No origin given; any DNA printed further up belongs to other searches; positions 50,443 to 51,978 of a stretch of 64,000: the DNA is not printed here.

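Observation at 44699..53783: Ectoine-catabolism-like pathway rewired for an unknown cyclic amidine or amino-acid derivative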

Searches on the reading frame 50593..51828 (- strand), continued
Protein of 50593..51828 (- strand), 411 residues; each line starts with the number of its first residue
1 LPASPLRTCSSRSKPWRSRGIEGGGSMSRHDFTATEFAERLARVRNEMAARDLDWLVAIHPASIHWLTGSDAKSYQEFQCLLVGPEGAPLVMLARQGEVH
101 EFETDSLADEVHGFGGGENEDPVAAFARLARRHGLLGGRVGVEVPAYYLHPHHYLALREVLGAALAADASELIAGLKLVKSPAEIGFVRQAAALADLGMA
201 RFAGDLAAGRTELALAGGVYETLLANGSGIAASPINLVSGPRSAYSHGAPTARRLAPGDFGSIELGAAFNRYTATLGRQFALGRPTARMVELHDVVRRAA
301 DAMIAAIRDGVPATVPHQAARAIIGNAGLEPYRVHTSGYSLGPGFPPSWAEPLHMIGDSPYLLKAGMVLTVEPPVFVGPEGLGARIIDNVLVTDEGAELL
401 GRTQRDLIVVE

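Call 45: search_protein_families(library=pfam, proteins=[L061:11200-11670:+, L061:11831-12586:+, L061:12531-14156:+, L061:14233-15171:+, L061:16368-17453:-, L061:17550-18569:-, L061:8601-9950:-, L049:3516-4307:+, L017:12038-13021:+, L017:13073-13657:+])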
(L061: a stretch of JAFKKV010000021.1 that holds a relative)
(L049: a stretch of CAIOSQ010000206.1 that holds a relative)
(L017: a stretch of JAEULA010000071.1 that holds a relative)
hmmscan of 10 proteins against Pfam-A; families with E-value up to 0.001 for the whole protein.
L061:11200-11670:+ (156 aa): 0 families

L061:11831-12586:+ (251 aa): 1 family
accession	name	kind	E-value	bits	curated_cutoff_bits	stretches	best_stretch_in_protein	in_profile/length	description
PF03358.20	FMN_red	-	5.8e-23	81.6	24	1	43-183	3-144/152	NADPH-dependent FMN reductase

L061:12531-14156:+ (541 aa): 2 families
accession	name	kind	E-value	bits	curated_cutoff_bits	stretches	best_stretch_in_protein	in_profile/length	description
PF01546.33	Peptidase_M20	-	2.6e-33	116.1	24.6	1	225-537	2-205/206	Peptidase family M20/M25/M40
PF07687.19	M20_dimer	-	1.1e-20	74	21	1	328-437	1-102/107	Peptidase dimerisation domain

L061:14233-15171:+ (312 aa): 3 families
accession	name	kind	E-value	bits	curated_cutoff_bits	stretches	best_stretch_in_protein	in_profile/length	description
PF03466.25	LysR_substrate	-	2.9e-35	122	28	1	87-283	2-199/209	LysR substrate binding domain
PF00126.33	HTH_1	-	7.6e-22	77.5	26.6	1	3-62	1-60/60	Bacterial regulatory helix-turn-helix protein, lysR family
PF25213.1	HVO_A0261_N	-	0.00094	19.5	35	0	25-78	34-84/86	HVO_A0261 N-terminal domain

L061:16368-17453:- (361 aa): 1 family
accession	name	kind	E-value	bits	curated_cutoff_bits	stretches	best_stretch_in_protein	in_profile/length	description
PF00296.26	Bac_luciferase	-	7e-51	173.9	27.9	1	1-321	1-313/314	Luciferase-like monooxygenase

L061:17550-18569:- (339 aa): 0 families

L061:8601-9950:- (449 aa): 5 families
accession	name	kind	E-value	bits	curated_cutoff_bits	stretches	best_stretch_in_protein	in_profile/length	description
PF09084.16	NMT1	-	2e-25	90.4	20.5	1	139-348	2-214/216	NMT1/THI5 like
PF12974.12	Phosphonate-bd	-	3.2e-14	53.3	27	1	157-336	28-216/242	ABC transporter, phosphonate, periplasmic substrate-binding protein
PF13379.11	NMT1_2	-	2.7e-11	44.2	24.7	1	145-347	22-241/252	NMT1-like family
PF16868.10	NMT1_3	-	2.6e-07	31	27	1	154-289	27-167/289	NMT1-like family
PF04069.17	OpuAC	-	0.00011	22.4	21.2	1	153-333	24-223/257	Substrate binding domain of ABC-type glycine betaine transport system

L049:3516-4307:+ (263 aa): 1 family
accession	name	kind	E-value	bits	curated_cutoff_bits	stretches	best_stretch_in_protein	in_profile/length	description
PF03752.18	ALF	-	0.00061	20.1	25.4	0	20-52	1-34/42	Short repeats of unknown function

L017:12038-13021:+ (327 aa): 2 families
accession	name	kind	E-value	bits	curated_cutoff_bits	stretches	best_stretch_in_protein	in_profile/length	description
PF00034.26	Cytochrom_C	-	7.7e-10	40.4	21.3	1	253-285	1-34/90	Cytochrome c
PF13442.11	Cytochrome_CBB3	-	1.2e-09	38.7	27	1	252-321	2-68/68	Cytochrome C oxidase, cbb3-type, subunit III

L017:13073-13657:+ (194 aa): 6 families
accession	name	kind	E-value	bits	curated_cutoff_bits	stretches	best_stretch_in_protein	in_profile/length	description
PF03264.19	Cytochrom_NNT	-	4.5e-71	238.6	24.1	1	20-188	5-172/174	NapC/NirT cytochrome c family, N-terminal region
PF22113.1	Mtrc-MtrF_II-IV_dom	-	1.1e-08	35.3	30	1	54-184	9-131/176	Outer membrane cytochrome MtrC/MtrF-like, domains II/IV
PF14522.11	Cytochrome_C7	-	2.1e-06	27.9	24.8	1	139-183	11-51/67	Cytochrome c7 and related cytochrome c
PF09699.15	Paired_CXXCH_1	-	1.4e-05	25.1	20.6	0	140-182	5-38/41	Doubled CXXCH motif (Paired_CXXCH_1)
PF14537.11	Cytochrom_c3_2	-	0.00014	22.7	25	0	51-89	26-65/79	Cytochrome c3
PF22678.1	Cytochrom_c_NrfB-like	-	0.00028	21.7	27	0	50-89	32-66/89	Cytochrome c-type protein NrfB-like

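Call 46: search_protein_families(library=ncbifam, proteins=[L075:13864-15012:+, L043:14254-15567:+, L043:12366-13490:+, L061:12531-14156:+, L075:12005-12832:+, L061:16368-17453:-, L061:8601-9950:-, L043:15549-16361:+, L043:13487-14446:+, L061:17550-18569:-], max_evalue=0.00001)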
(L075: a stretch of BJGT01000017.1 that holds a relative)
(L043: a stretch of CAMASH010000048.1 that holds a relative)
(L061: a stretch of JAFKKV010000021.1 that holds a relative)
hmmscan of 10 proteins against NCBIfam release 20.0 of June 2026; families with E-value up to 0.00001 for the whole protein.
L075:13864-15012:+ (382 aa): 8 families
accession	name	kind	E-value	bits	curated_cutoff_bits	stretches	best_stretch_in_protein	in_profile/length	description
TIGR01979.1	sufS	subfamily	4.2e-23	81.9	475.1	1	17-329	19-339/403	SufS family cysteine desulfurase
TIGR01976.1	am_tr_V_VC1184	hypoth_equivalog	4.6e-22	78.8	352.35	1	9-346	8-361/401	cysteine desulfurase-like protein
NF008126.0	PRK10874.1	equivalog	1.4e-16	60.7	607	1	9-374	11-396/401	cysteine desulfurase CsdA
TIGR03392.1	FeS_syn_CsdA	equivalog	2.2e-16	60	493.6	1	8-325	7-329/398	cysteine desulfurase CsdA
NF006791.0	PRK09295.1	equivalog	7.9e-13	48.3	661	1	17-296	24-311/406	cysteine desulfurase SufS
TIGR01977.1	am_tr_V_EF2568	hypoth_equivalog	5.1e-11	42.2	377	1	19-340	2-327/376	cysteine desulfurase family protein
NF041166.1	f2_encap_cargo1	exception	1.6e-10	40.7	800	1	59-293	293-529/623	family 2A encapsulin nanocompartment cargo protein cysteine desulfurase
TIGR04343.1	egtE_PLP_lyase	equivalog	2.8e-09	36.3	400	1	12-264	10-262/370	ergothioneine biosynthesis PLP-dependent enzyme EgtE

L043:14254-15567:+ (437 aa): 11 families
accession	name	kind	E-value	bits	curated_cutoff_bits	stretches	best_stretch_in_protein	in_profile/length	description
TIGR01979.1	sufS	subfamily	1.9e-23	83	475.1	1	69-387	2-337/403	SufS family cysteine desulfurase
TIGR01976.1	am_tr_V_VC1184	hypoth_equivalog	2.1e-21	76.7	352.35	1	66-360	2-293/401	cysteine desulfurase-like protein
NF008126.0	PRK10874.1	equivalog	5.4e-19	68.6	607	1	66-388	5-335/401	cysteine desulfurase CsdA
TIGR03392.1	FeS_syn_CsdA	equivalog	2.3e-18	66.6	493.6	1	67-388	3-332/398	cysteine desulfurase CsdA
NF006791.0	PRK09295.1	equivalog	1.5e-16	60.5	661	1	69-385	7-338/406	cysteine desulfurase SufS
NF041166.1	f2_encap_cargo1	exception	2.3e-15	56.7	800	1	56-363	216-536/623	family 2A encapsulin nanocompartment cargo protein cysteine desulfurase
TIGR04343.1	egtE_PLP_lyase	equivalog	5.3e-13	48.5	400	1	124-324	60-259/370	ergothioneine biosynthesis PLP-dependent enzyme EgtE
TIGR01977.1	am_tr_V_EF2568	hypoth_equivalog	1.1e-10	41.1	377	1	82-408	2-334/376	cysteine desulfurase family protein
TIGR03402.1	FeS_nifS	equivalog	1.8e-08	33.6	530.75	1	112-270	37-198/379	cysteine desulfurase NifS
NF051467.1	peri_mod_PvdN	equivalog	2e-06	26.7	650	1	114-432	92-423/425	pyoverdine-tailoring periplasmic protein PvdN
TIGR03235.1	DNA_S_dndA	equivalog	2.2e-06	27.2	480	1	112-270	37-200/353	cysteine desulfurase DndA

L043:12366-13490:+ (374 aa): 52 families (the best 25 are shown)
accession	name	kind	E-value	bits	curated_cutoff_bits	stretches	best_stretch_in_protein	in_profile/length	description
TIGR01892.1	AcOrn-deacetyl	equivalog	7.8e-66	222.6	297.7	1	25-361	15-358/365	acetylornithine deacetylase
TIGR01910.1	DapE-ArgE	subfamily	1.2e-63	215.6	217.6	1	5-360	2-370/373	ArgE/DapE family deacylase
NF005710.0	PRK07522.1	subfamily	4.7e-62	210.4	412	1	23-369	23-386/391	acetylornithine deacetylase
NF003474.0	PRK05111.1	equivalog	1.5e-54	185.4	460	1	4-363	9-372/383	acetylornithine deacetylase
NF006365.0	PRK08588.1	subfamily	1.4e-48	166.2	289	1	24-373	23-382/383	succinyl-diaminopimelate desuccinylase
NF006399.0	PRK08651.1-2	equivalog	5.2e-45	154.2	381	2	2-213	5-217/405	succinyl-diaminopimelate desuccinylase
TIGR01900.1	dapE-gram_pos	equivalog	6.8e-45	153.5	304.2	1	45-363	36-345/351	succinyl-diaminopimelate desuccinylase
NF006402.0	PRK08651.1-5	equivalog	7.9e-44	150.1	369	1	29-367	23-363/369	succinyl-diaminopimelate desuccinylase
NF009555.0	PRK13004.1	equivalog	1.2e-40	139.7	321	2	56-271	60-277/399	YgeY family selenium metabolism-linked hydrolase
NF006400.0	PRK08651.1-3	equivalog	3.4e-36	124.9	374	1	55-372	72-407/410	succinyl-diaminopimelate desuccinylase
NF006439.0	PRK08737.1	equivalog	2.7e-33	115.5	345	1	5-367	10-360/364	acetylornithine deacetylase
NF009557.0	PRK13009.1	equivalog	8.8e-32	110.7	284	1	2-372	4-375/377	succinyl-diaminopimelate desuccinylase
NF006370.0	PRK08596.1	equivalog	1.5e-31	109.4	412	2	20-271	32-300/425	acetylornithine deacetylase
NF005913.0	PRK07906.1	subfamily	7e-31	107.3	382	1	3-157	17-174/442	hypothetical protein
NF005373.0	PRK06915.1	equivalog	2.5e-29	102.5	428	1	41-360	67-406/422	peptidase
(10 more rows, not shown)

L061:12531-14156:+ (541 aa): 48 families (the best 25 are shown)
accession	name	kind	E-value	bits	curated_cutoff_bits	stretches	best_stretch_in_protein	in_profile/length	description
NF005710.0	PRK07522.1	subfamily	5.3e-153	509.8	412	1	160-540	8-389/391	acetylornithine deacetylase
TIGR01892.1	AcOrn-deacetyl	equivalog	2.4e-127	425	297.7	1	165-536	2-365/365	acetylornithine deacetylase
NF003474.0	PRK05111.1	equivalog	4.2e-73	246.4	460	1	165-538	11-379/383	acetylornithine deacetylase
TIGR01910.1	DapE-ArgE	subfamily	3.3e-56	191.1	217.6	1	165-525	3-367/373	ArgE/DapE family deacylase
NF006365.0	PRK08588.1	subfamily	3.4e-40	138.5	289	1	165-530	12-371/383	succinyl-diaminopimelate desuccinylase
NF006400.0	PRK08651.1-3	equivalog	3.7e-38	131.4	374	1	161-537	11-404/410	succinyl-diaminopimelate desuccinylase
NF006439.0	PRK08737.1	equivalog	9.8e-38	130.1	345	1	166-537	12-362/364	acetylornithine deacetylase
NF006399.0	PRK08651.1-2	equivalog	5.6e-33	114.5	381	1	166-537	10-402/405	succinyl-diaminopimelate desuccinylase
TIGR01900.1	dapE-gram_pos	equivalog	7e-31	107.4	304.2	1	221-533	58-347/351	succinyl-diaminopimelate desuccinylase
NF005373.0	PRK06915.1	equivalog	7.1e-30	104.3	428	1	222-539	95-418/422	peptidase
NF009557.0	PRK13009.1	equivalog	1.2e-29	103.6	284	1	165-539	8-374/377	succinyl-diaminopimelate desuccinylase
NF006402.0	PRK08651.1-5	equivalog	3.9e-27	95.2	369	1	220-534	59-362/369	succinyl-diaminopimelate desuccinylase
NF005306.0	PRK06837.1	subfamily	1.3e-26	93.4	376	1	209-438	84-316/427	ArgE/DapE family deacylase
NF006398.0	PRK08651.1-1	equivalog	1.6e-24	86.6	439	1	200-530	61-390/403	succinyl-diaminopimelate desuccinylase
NF010589.0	PRK13983.1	equivalog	7.8e-24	84.3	333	1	206-535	70-405/409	M20 family metallo-hydrolase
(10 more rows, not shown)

L075:12005-12832:+ (275 aa): 4 families
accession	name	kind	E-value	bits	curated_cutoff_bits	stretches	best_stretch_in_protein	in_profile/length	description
TIGR03964.1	mycofact_creat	equivalog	9.3e-33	113.7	172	1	36-266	10-218/228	mycofactocin biosynthesis peptidyl-dipeptidase MftE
TIGR04448.1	creatininase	equivalog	2.1e-26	93.1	235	1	27-266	2-243/246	creatininase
NF041098.2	diketo_inos_hlase_IolN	equivalog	4.2e-16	58.9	245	1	32-201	17-187/307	3-dehydro-scyllo-inosose hydrolase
NF033501.0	ArfB_arch_rifla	equivalog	5.4e-09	36.1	180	1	40-194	16-148/219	2-amino-5-formylamino-6-ribosylaminopyrimidin-4(3H)-one 5'-monophosphate deformylase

L061:16368-17453:- (361 aa): 30 families (the best 25 are shown)
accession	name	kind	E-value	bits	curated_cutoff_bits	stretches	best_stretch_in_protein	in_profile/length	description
TIGR03619.1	F420_Rv2161c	subfamily_domain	8.8e-34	117.2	166.9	1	31-232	4-217/247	TIGR03619 family F420-dependent LLM class oxidoreductase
TIGR04027.1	LLM_KPN_01858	hypoth_equivalog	1.8e-30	106.1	412.9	1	21-196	16-182/326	putative FMN-dependent luciferase-like monooxygenase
TIGR03558.1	oxido_grp_1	subfamily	3.9e-29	101.9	166.95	1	17-345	12-323/325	MsnO8 family LLM class oxidoreductase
TIGR04020.1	seco_metab_LLM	subfamily_domain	2.1e-28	99.4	244.45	1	33-342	27-335/341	MupA/Atu3671 family FMN-dependent luciferase-like monooxygenase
TIGR03858.1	LLM_2I7G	subfamily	1.8e-24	86.4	462.25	1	21-351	22-335/337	Atu2307/SP_0267 family LLM class monooxygenase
TIGR03560.1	F420_Rv1855c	subfamily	2.5e-21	76.5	231.4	1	23-222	11-217/227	TIGR03560 family F420-dependent LLM class oxidoreductase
NF002619.0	PRK02271.1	equivalog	4.5e-20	72.2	276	1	32-352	21-328/329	5,10-methylenetetrahydromethanopterin reductase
TIGR03555.1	F420_mer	equivalog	4.8e-19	68.9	348.7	1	34-225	21-202/325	5,10-methylenetetrahydromethanopterin reductase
NF052254.1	luciferase_Alph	exception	2.9e-18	66.2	600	1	28-219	25-213/354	luciferase subunit alpha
TIGR03557.1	F420_G6P_family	subfamily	9.1e-18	64.5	210.4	1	26-338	14-303/316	TIGR03557 family F420-dependent LLM class oxidoreductase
NF007802.0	PRK10508.1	equivalog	2.6e-16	59.6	540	1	18-225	20-217/335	luciferase-like monooxygenase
TIGR03571.1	lucif_BA3436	subfamily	1.5e-15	57.2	303.9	1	60-218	70-226/304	TIGR03571 family LLM class oxidoreductase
TIGR04036.1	LLM_CE1758_fam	subfamily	2.3e-15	56.3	479.1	1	14-214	17-217/355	CE1758 family FMN-dependent luciferase-like monooxygenase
TIGR03621.1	F420_MSMEG_2516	subfamily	3.2e-15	56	213.15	1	28-216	19-193/295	TIGR03621 family F420-dependent LLM class oxidoreductase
TIGR03857.1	F420_MSMEG_2249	hypoth_equivalog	5.4e-14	52.2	218.4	1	27-240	16-219/329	TIGR03857 family LLM class F420-dependent oxidoreductase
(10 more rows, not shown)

L061:8601-9950:- (449 aa): 5 families
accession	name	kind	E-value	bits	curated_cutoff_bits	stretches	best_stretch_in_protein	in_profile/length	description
TIGR01728.1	SsuA_fam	subfamily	2.2e-19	69.8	163.5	1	140-367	10-241/290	aliphatic sulfonate ABC transporter substrate-binding protein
TIGR02122.1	TRAP_TAXI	subfamily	3.3e-11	42.6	84.35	1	156-286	59-194/320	TAXI family TRAP transporter solute-binding subunit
TIGR01729.1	taurine_ABC_bnd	equivalog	2.9e-08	33.5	304.25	1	154-287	23-152/300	taurine ABC transporter substrate-binding protein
TIGR01098.1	3A0109s03R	subfamily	7.9e-08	32.1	112.05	1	157-242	62-150/253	phosphate/phosphite/phosphonate ABC transporter substrate-binding protein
NF040735.1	SBP_SaoX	equivalog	4.8e-07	29.2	300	1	147-288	21-155/330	ABC transporter substrate-binding subunit SaoX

L043:15549-16361:+ (270 aa): 0 families

L043:13487-14446:+ (319 aa): 7 families
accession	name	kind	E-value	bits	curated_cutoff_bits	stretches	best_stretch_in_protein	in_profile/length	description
TIGR04380.1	myo_inos_iolG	equivalog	1.2e-21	77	355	1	5-218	2-226/330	inositol 2-dehydrogenase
NF040723.1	UDP-GlcNAcDh_Arch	equivalog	5e-16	59.1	450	1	5-163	1-155/302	UDP-N-acetylglucosamine 3-dehydrogenase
NF008607.0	PRK11579.1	subfamily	1.1e-13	51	330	1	1-161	1-163/346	oxidoreductase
NF052679.1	InsChiInosDhIolG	equivalog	1.1e-11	44.3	540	1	5-184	3-187/343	bifunctional inositol 2-dehydrogenase/D-chiro-inositol 1-dehydrogenase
NF058561.1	BT_2158_fam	equivalog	1e-10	40.8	750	1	3-111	34-141/487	glycoside 3-dehydrogenase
NF052479.1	LevoglcsnDh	equivalog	3.9e-08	32.4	650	1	35-123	42-130/386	levoglucosan dehydrogenase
NF041392.1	XylDh_Gfo6_Halo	equivalog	8.4e-06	24.8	350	0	2-124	14-140/350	D-xylose 1-dehydrogenase Gfo6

L061:17550-18569:- (339 aa): 0 families
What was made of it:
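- The creatininase homologue scores 93 bits against a cut-off of 235 and is closer to MftE (call 46). In L061 two M24 copies sit with an SsuA-like SBP, an FMN reductase, a luciferase-like monooxygenase and an M20 deacylase (calls 45, 46).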

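Call 69: search_dna_similar(query=window:50593-51750:-, collection=plasmids, mode=protein, max_evalue=1e-20, max_rows=25)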
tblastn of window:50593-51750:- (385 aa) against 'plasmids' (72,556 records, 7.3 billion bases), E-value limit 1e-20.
Records with a match: 62; places in all: 65; records where one place covers at least 80% of the query: 60.
Best place of each record, by identity: 80-90% 2; <60% 60.
By first word of the organism name: Agrobacterium 20; Mesorhizobium 8; Pantoea 7; Shinella 7; Rhizobium 6; Paracoccus 2; Sinorhizobium 2; Phyllobacterium 2; Aminobacter 1; Salipiger 1; and 6 more.
By predicted mobility (MOB-suite, as given by PLSDB): non-mobilizable 38; conjugative 24.
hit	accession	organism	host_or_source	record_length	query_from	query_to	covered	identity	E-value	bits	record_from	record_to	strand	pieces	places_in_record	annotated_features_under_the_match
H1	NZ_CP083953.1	Mesorhizobium sp. B2-1-8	cell culture,soil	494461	1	383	99%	80.9%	5e-173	541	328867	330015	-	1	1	Xaa-Pro peptidase family protein | RidA family protein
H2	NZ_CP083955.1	Mesorhizobium sp. B2-1-1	cell culture,soil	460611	1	383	99%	80.7%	7e-167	524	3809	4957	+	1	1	Xaa-Pro peptidase family protein | RidA family protein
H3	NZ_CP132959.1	Aminobacter niigataensis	cell culture,sediment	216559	1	384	100%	44.5%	2e-87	296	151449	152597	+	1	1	Xaa-Pro peptidase family protein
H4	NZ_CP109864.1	Paracoccus aminovorans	bacteria,human fecal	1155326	2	383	99%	32.6%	1e-24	113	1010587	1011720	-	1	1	record has no annotation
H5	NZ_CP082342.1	Pantoea dispersa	Canis lupus familiaris,Skin swab,Paw ...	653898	2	384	99%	32.2%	5e-30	129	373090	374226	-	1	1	Xaa-Pro peptidase family protein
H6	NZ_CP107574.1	Pantoea dispersa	Spermacoce stricta,Pure ...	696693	2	384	99%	32.2%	3e-28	124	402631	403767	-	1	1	Xaa-Pro peptidase family protein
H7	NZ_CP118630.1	Pantoea dispersa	Pure isolate,soil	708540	2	384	99%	32.2%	4e-28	123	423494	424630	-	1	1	Xaa-Pro peptidase family protein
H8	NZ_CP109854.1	Pantoea dispersa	Bidens alba,Pure isolate,rhizosphere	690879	2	384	99%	31.9%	3e-27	120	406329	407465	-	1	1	Xaa-Pro peptidase family protein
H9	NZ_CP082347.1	Pantoea dispersa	water,drinking water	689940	2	384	99%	31.7%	1e-26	119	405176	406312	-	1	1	Xaa-Pro peptidase family protein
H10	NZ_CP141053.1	Paracoccus denitrificans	-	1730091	6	383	98%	32.1%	1e-26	119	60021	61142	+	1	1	none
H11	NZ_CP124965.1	Agrobacterium tumefaciens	lilac,cell culture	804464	6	383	98%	31.8%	9e-23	107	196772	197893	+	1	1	Xaa-Pro peptidase family protein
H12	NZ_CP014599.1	Salipiger sp. CCB-MM3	mangrove soil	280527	17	383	95%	32.7%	4e-21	102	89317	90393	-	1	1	Xaa-Pro peptidase family protein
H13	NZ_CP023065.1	Sinorhizobium sp. CCBAU 05631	G.max,nodule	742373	6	383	98%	31.6%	2e-24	112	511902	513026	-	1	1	Xaa-Pro peptidase family protein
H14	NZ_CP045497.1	Mesorhizobium sp. INR15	pure culture,nutrient broth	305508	6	383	98%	31.5%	7e-25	114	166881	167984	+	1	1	Xaa-Pro peptidase family protein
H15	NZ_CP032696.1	Rhizobium jaguaris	Calliandra grandiflora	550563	6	381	98%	31.6%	2e-24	112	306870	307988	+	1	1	Xaa-Pro peptidase family protein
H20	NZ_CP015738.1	Shinella sp. HZN7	-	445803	6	385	99%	30.0%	7e-36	146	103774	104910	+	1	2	Xaa-Pro peptidase family protein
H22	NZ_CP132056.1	Agrobacterium fabrum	Salix sp.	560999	6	384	98%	29.6%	2e-24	113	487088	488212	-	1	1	Xaa-Pro peptidase family protein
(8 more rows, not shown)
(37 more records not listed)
